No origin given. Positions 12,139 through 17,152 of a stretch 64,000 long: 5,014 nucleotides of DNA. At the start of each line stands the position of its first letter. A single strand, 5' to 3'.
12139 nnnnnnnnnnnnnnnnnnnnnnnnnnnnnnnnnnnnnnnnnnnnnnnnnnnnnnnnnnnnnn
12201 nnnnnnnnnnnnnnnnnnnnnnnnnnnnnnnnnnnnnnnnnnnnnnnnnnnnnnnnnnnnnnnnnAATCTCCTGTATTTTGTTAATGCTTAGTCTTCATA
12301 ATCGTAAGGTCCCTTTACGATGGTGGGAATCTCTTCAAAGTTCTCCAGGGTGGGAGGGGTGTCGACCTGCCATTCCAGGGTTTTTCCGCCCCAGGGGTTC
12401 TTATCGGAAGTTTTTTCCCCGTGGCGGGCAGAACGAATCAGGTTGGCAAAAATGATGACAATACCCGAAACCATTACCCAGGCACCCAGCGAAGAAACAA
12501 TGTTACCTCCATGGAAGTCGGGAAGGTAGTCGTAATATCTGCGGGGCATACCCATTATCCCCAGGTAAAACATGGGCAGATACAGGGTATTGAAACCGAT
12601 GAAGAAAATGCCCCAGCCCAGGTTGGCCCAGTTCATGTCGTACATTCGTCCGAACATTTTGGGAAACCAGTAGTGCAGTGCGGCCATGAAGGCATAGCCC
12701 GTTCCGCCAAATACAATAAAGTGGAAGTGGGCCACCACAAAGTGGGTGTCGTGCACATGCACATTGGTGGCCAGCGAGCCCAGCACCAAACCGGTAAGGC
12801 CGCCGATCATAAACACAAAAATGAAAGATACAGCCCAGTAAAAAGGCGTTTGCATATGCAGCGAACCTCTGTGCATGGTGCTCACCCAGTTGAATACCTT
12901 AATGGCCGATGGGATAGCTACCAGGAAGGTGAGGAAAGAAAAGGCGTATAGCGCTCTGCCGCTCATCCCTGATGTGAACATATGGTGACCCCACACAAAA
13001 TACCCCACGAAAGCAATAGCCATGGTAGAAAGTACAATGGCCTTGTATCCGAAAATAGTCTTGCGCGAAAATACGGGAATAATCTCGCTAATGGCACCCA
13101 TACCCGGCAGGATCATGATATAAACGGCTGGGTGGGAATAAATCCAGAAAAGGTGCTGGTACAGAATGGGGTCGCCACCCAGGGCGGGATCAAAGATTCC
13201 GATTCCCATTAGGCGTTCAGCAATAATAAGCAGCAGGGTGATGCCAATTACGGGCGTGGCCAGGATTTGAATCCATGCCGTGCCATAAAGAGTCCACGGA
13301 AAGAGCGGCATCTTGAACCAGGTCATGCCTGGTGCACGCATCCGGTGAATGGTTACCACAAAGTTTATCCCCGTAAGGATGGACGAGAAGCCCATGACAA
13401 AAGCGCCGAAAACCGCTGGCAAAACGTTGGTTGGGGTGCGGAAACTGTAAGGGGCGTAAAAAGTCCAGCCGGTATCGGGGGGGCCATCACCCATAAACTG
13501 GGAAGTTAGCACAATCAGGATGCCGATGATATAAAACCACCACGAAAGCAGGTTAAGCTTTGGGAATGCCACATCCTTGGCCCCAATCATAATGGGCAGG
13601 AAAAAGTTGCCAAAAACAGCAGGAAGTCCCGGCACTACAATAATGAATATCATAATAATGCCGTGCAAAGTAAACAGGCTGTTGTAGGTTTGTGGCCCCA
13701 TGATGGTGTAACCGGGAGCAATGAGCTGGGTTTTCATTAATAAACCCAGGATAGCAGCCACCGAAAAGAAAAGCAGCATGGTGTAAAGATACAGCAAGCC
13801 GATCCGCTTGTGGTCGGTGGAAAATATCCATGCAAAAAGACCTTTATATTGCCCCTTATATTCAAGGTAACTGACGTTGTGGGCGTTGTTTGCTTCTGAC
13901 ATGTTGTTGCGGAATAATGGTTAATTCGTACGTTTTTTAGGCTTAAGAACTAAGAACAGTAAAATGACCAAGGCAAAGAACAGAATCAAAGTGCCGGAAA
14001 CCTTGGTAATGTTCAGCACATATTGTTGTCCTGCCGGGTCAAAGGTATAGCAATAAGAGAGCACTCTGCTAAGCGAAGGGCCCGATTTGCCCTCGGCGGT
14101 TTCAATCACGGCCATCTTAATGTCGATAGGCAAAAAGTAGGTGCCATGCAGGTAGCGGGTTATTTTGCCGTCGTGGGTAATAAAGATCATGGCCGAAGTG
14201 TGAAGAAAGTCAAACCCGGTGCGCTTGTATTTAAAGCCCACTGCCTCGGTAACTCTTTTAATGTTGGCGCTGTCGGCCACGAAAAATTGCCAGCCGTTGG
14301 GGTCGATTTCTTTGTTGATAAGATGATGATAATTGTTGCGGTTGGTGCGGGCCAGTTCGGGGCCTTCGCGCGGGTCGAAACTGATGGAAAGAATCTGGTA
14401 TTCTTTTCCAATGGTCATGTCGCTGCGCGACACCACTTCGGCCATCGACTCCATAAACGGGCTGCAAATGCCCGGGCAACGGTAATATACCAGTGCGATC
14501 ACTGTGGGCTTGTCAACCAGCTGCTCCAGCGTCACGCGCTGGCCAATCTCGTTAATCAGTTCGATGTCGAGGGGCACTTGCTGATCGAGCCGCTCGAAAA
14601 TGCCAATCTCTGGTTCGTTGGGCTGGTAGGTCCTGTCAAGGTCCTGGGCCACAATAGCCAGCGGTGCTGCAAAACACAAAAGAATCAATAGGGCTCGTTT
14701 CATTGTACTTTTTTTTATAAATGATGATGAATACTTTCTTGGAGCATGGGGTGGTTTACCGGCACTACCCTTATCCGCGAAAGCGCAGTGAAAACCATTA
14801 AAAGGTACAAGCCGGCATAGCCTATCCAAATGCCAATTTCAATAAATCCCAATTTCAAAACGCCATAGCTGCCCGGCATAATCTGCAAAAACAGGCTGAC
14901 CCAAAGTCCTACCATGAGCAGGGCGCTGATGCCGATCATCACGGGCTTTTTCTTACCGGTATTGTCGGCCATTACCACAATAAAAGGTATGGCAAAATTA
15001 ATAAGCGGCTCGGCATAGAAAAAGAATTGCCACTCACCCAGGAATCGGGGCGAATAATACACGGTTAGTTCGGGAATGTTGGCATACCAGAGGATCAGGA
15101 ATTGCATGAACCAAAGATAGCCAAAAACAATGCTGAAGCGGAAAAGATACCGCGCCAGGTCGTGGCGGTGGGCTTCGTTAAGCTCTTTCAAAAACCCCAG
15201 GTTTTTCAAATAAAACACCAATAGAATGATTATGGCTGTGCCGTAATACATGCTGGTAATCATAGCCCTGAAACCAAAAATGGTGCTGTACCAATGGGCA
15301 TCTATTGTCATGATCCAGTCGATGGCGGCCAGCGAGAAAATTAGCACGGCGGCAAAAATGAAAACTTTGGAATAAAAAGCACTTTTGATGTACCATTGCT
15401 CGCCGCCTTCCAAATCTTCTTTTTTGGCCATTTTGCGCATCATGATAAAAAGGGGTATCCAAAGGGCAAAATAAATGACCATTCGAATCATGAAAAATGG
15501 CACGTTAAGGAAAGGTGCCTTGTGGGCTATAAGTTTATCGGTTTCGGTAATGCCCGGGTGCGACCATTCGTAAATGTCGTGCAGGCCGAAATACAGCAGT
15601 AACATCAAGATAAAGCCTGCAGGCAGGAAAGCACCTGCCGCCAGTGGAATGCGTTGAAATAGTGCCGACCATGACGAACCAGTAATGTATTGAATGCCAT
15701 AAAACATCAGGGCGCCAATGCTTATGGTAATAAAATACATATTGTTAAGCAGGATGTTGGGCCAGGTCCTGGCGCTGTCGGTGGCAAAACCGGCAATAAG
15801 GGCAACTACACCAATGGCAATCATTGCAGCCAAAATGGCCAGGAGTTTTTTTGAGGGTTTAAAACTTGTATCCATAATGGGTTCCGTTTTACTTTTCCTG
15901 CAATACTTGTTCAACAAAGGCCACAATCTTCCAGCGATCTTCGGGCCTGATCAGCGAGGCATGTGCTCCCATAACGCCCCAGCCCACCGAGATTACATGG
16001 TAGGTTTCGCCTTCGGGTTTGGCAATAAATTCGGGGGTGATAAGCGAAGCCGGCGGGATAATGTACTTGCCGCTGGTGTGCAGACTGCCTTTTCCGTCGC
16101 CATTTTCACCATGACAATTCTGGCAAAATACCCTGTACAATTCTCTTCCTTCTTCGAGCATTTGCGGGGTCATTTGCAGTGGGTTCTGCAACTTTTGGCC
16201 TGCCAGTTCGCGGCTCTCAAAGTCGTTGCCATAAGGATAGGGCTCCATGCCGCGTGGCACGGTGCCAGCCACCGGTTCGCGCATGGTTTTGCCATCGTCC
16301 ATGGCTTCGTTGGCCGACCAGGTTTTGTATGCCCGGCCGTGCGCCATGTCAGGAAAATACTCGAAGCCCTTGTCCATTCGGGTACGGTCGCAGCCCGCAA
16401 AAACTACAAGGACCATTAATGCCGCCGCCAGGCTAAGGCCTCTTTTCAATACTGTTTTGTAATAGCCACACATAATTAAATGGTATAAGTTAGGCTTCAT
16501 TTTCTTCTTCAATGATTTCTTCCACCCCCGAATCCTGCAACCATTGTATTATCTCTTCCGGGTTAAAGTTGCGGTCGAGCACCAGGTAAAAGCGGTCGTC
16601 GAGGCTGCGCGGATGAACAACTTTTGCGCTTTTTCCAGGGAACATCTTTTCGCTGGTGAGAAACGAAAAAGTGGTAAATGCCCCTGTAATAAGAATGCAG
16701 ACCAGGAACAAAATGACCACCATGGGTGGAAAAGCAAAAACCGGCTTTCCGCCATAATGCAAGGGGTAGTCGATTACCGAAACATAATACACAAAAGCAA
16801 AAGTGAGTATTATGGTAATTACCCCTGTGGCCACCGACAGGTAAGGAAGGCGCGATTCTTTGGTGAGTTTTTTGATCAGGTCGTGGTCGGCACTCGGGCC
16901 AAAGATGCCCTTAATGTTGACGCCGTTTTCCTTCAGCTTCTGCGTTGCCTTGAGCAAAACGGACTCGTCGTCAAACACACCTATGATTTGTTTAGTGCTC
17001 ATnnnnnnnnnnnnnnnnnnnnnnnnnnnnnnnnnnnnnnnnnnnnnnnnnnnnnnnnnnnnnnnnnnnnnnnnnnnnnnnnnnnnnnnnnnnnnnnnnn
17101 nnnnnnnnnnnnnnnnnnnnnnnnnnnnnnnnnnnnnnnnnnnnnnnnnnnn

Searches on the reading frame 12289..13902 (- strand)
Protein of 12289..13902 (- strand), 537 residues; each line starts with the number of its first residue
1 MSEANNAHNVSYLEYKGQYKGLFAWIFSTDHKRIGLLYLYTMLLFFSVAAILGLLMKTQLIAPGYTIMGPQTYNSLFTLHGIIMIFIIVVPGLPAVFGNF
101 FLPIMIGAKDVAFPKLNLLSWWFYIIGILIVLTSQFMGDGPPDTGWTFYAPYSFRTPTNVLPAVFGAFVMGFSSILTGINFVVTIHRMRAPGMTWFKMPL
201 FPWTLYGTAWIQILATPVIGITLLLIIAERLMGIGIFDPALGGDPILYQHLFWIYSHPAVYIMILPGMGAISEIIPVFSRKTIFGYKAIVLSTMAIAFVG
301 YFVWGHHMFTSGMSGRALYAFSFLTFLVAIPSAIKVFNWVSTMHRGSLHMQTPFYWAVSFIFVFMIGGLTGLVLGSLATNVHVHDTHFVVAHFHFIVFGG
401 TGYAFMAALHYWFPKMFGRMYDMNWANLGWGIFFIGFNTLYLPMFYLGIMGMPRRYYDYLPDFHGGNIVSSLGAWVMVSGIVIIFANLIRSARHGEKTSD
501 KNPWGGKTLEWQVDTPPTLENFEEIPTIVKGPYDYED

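Call 17: search_protein_families(library=pfam, proteins=[window:12289-13902:-], max_evalue=0.001)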
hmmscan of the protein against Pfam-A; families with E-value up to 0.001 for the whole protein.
window:12289-13902:- (537 aa): 1 family
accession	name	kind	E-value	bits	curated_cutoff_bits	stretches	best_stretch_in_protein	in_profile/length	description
PF00115.25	COX1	-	7e-146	486.9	34.8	1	33-476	1-436/436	Cytochrome C and Quinol oxidase polypeptide I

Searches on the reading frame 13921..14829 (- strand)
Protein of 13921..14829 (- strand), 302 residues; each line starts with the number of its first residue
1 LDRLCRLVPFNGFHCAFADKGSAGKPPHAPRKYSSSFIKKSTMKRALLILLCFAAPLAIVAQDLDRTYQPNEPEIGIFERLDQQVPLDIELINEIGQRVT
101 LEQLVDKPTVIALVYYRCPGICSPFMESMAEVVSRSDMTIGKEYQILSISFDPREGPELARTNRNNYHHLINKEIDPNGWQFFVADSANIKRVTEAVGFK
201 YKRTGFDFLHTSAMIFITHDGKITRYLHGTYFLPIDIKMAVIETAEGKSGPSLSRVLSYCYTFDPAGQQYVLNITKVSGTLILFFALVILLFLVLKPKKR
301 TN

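Call 17: search_protein_families(library=pfam, proteins=[window:13921-14829:-], max_evalue=0.001)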
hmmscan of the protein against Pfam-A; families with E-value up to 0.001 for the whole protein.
window:13921-14829:- (302 aa): 1 family
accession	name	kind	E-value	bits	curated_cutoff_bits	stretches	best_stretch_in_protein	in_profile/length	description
PF02630.20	SCO1-SenC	-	1.9e-08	34.8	22.8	1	90-171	5-86/134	SCO1/SenC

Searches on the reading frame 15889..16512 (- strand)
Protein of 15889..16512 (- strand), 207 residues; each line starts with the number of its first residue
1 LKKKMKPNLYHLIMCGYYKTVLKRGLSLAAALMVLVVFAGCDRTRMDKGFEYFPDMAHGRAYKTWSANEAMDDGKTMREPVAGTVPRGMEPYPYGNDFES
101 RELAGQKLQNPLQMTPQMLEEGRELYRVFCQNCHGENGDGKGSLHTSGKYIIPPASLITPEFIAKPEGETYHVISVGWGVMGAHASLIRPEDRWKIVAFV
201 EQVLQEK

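Call 18: search_protein_families(library=pfam, proteins=[window:15889-16512:-], max_evalue=0.001)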
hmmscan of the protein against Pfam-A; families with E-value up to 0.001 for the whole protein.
window:15889-16512:- (207 aa): 2 families
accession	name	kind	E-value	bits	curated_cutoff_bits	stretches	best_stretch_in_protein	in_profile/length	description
PF13442.11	Cytochrome_CBB3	-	2.7e-08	34.5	27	1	119-200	3-68/68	Cytochrome C oxidase, cbb3-type, subunit III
PF00034.26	Cytochrom_C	-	1.8e-06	29.6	21.3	1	120-203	2-89/90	Cytochrome c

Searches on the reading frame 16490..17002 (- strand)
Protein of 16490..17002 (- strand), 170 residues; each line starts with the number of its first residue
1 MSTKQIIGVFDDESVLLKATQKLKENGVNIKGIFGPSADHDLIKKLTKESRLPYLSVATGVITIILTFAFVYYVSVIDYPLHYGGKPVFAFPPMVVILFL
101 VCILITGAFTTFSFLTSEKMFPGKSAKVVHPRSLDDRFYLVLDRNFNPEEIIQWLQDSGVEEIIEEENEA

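Call 18: search_protein_families(library=pfam, proteins=[window:16490-17002:-], max_evalue=0.001)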
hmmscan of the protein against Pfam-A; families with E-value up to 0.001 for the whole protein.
window:16490-17002:- (170 aa): 1 family
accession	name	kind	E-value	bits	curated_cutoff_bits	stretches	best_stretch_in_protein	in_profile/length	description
PF11821.13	ActD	-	4.1e-31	108.4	25.7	1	5-163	2-168/170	Alternative complex III, ActD subunit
